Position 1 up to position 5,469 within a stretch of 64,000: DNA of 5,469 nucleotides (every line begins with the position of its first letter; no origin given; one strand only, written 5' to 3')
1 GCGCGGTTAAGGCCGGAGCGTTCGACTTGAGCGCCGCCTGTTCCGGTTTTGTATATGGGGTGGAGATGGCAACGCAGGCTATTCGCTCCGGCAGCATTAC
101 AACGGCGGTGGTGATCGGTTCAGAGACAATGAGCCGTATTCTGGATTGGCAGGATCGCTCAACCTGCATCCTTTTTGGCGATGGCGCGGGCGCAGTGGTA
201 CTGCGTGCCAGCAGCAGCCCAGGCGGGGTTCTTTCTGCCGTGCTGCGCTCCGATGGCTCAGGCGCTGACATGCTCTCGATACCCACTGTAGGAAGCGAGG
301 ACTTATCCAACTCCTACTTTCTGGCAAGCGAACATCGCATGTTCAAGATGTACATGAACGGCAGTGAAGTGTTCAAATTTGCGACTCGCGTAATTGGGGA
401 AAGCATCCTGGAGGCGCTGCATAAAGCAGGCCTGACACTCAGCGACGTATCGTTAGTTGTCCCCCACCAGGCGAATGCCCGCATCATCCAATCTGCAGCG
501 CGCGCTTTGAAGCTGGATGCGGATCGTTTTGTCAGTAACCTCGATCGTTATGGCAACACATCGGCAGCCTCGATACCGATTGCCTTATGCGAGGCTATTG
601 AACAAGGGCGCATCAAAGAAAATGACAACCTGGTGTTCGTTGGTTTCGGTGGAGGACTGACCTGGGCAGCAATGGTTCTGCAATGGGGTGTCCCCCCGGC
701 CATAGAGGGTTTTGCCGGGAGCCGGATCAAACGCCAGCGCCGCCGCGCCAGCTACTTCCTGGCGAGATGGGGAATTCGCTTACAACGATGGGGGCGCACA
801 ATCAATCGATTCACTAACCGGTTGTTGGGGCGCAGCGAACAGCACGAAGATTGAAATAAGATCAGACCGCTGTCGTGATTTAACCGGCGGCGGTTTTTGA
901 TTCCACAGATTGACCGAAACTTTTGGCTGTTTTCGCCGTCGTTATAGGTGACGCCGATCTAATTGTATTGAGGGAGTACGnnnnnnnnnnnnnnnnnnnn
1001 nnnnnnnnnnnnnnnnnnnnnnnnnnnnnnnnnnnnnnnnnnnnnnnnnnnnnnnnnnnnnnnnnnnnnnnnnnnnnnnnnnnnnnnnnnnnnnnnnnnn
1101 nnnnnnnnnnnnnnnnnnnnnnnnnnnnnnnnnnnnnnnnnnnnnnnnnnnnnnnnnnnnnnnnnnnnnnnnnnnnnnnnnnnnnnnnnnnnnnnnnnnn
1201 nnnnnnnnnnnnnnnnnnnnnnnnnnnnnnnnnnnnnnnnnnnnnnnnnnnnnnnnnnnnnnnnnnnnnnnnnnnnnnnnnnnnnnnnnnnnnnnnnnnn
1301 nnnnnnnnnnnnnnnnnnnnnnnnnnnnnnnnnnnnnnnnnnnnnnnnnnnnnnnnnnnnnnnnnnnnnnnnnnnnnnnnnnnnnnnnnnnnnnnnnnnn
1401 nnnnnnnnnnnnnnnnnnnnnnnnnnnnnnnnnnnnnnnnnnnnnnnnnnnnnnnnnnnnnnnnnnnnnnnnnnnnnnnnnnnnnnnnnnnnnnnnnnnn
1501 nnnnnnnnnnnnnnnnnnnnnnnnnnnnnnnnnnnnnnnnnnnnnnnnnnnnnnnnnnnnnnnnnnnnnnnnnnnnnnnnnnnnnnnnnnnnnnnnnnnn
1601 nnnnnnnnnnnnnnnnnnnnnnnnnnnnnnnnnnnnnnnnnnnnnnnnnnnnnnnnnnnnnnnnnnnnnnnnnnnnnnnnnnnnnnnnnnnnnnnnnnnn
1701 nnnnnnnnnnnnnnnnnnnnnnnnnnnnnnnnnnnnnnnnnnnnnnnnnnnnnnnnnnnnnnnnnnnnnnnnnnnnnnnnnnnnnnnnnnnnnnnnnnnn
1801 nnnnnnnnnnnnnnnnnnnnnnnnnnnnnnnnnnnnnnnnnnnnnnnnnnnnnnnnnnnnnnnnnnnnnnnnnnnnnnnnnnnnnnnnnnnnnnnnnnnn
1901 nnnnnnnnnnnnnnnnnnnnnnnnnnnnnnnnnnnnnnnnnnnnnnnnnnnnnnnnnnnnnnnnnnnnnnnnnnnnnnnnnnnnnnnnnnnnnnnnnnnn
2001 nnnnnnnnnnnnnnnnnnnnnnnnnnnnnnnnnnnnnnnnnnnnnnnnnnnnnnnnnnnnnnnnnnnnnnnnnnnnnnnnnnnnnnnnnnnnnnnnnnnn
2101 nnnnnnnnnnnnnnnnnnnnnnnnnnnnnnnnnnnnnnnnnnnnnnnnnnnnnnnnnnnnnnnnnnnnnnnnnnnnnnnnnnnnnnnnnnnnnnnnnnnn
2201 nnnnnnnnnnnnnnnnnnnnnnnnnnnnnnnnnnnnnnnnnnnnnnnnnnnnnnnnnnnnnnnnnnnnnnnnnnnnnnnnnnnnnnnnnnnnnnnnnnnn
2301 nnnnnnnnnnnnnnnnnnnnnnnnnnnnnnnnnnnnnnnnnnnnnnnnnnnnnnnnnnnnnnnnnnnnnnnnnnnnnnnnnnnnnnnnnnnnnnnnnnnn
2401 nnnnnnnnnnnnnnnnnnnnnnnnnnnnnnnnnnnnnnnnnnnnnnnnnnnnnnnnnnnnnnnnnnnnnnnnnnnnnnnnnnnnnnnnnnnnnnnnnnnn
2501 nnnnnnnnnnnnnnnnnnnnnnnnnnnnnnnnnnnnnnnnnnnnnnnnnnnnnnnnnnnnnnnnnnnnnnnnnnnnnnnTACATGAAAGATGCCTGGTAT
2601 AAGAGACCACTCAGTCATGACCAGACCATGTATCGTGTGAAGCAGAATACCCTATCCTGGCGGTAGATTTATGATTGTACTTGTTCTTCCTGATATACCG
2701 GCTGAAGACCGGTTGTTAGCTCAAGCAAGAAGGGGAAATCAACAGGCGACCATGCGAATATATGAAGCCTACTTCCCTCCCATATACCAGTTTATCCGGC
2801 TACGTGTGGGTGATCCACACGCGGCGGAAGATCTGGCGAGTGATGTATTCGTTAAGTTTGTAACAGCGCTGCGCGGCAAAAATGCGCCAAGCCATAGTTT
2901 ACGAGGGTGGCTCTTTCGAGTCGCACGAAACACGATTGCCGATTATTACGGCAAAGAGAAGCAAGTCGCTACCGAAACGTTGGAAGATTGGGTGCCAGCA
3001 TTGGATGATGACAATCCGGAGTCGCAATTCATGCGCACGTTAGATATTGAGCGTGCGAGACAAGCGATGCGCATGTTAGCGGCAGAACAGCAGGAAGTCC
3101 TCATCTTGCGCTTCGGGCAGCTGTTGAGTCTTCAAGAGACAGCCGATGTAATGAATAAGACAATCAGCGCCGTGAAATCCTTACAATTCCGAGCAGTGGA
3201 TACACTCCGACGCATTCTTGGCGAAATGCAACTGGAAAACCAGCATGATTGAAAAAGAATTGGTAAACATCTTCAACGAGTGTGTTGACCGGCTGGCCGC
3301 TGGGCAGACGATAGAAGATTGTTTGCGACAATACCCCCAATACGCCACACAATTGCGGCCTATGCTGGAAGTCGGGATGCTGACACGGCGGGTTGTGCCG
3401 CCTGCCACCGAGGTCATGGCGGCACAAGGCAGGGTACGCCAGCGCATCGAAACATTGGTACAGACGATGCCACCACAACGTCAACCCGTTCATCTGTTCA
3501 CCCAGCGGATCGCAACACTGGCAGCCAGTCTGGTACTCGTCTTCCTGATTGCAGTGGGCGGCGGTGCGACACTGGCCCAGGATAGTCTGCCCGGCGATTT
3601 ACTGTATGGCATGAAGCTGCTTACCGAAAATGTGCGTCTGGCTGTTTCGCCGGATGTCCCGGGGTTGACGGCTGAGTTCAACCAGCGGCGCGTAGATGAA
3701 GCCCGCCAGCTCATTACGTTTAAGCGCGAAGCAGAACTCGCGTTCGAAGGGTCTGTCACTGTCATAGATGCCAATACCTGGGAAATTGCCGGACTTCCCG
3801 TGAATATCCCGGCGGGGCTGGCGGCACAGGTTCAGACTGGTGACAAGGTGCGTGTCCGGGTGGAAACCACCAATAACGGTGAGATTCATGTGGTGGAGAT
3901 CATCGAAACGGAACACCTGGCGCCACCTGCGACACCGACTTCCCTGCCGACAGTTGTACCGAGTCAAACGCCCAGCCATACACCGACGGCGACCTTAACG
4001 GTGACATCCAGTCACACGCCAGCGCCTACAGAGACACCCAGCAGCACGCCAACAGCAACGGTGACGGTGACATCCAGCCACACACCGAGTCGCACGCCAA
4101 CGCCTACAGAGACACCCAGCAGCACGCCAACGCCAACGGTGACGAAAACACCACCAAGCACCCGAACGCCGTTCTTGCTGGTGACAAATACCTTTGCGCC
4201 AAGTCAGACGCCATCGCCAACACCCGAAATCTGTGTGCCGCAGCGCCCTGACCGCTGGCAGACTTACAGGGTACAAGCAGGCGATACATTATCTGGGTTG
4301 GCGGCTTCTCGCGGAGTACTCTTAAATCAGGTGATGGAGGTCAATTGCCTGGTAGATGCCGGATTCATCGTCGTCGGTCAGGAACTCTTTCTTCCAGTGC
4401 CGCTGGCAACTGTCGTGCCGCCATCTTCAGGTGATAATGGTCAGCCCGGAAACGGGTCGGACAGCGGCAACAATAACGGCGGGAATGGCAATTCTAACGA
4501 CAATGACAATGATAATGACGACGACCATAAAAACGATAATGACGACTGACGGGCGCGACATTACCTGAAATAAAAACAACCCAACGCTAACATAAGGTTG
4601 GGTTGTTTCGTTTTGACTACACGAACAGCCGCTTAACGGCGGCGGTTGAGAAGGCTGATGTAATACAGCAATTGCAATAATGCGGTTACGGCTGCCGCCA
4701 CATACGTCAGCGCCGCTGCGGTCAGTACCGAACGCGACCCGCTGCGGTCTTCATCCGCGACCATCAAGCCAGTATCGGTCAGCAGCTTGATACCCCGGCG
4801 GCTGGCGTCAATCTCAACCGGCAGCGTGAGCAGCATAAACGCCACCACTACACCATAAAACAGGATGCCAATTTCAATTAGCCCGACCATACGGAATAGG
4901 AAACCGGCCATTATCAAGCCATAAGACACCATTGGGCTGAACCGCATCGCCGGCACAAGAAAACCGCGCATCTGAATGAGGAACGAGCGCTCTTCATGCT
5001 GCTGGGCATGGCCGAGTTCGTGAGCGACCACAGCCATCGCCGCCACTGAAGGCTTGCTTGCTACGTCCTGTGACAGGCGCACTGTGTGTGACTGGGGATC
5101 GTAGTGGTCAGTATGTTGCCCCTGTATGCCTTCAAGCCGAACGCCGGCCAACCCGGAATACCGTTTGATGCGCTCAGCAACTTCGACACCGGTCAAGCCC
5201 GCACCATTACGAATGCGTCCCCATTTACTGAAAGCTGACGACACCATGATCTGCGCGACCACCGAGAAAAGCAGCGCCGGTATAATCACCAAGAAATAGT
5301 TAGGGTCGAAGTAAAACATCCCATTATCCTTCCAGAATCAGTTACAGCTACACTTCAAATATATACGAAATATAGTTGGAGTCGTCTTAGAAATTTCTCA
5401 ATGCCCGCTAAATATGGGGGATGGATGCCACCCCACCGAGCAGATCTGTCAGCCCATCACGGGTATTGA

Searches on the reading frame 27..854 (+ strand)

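Call 91: search_protein_families(library=pfam, proteins=[window:27-854:+], max_evalue=0.00001)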
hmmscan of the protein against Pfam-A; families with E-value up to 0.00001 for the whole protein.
window:27-854:+ (275 aa): 2 families
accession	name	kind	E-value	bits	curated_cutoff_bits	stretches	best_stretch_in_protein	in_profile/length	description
PF08541.16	ACP_syn_III_C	-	2.9e-38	130.3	26.6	1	131-220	1-90/90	3-Oxoacyl-[acyl-carrier-protein (ACP)] synthase III C terminal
PF08545.16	ACP_syn_III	-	6.7e-30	103.3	24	1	1-77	3-80/80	3-Oxoacyl-[acyl-carrier-protein (ACP)] synthase III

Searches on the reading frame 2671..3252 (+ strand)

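Call 91: search_protein_families(library=pfam, proteins=[window:2671-3252:+], max_evalue=0.00001)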
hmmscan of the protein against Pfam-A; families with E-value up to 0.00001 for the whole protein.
window:2671-3252:+ (193 aa): 3 families
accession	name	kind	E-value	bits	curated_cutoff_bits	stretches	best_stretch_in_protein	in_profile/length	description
PF04542.20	Sigma70_r2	-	1.6e-13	50.7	24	1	30-97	1-69/71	Sigma-70 region 2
PF04545.22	Sigma70_r4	-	7.2e-11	41.9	24.1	1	132-180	1-49/50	Sigma-70, region 4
PF08281.18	Sigma70_r4_2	-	4.5e-08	33.1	25.7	1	127-177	2-52/54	Sigma-70, region 4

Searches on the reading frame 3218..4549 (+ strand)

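Call 91: search_protein_families(library=pfam, proteins=[window:3218-4549:+], max_evalue=0.00001)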
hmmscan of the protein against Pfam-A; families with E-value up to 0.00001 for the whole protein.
window:3218-4549:+ (443 aa): 1 family
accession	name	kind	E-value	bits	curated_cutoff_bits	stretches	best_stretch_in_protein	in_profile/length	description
PF01476.26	LysM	-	2e-08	34.5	20.9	1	350-393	1-43/43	LysM domain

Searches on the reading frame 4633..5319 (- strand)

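Call 91: search_protein_families(library=pfam, proteins=[window:4633-5319:-], max_evalue=0.00001)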
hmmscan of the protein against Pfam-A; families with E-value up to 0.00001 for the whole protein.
window:4633-5319:- (228 aa): 1 family
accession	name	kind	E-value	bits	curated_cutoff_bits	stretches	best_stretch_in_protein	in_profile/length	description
PF04298.18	Zn_peptidase_2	-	2.1e-73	246.9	27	1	8-224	1-217/218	Putative neutral zinc metallopeptidase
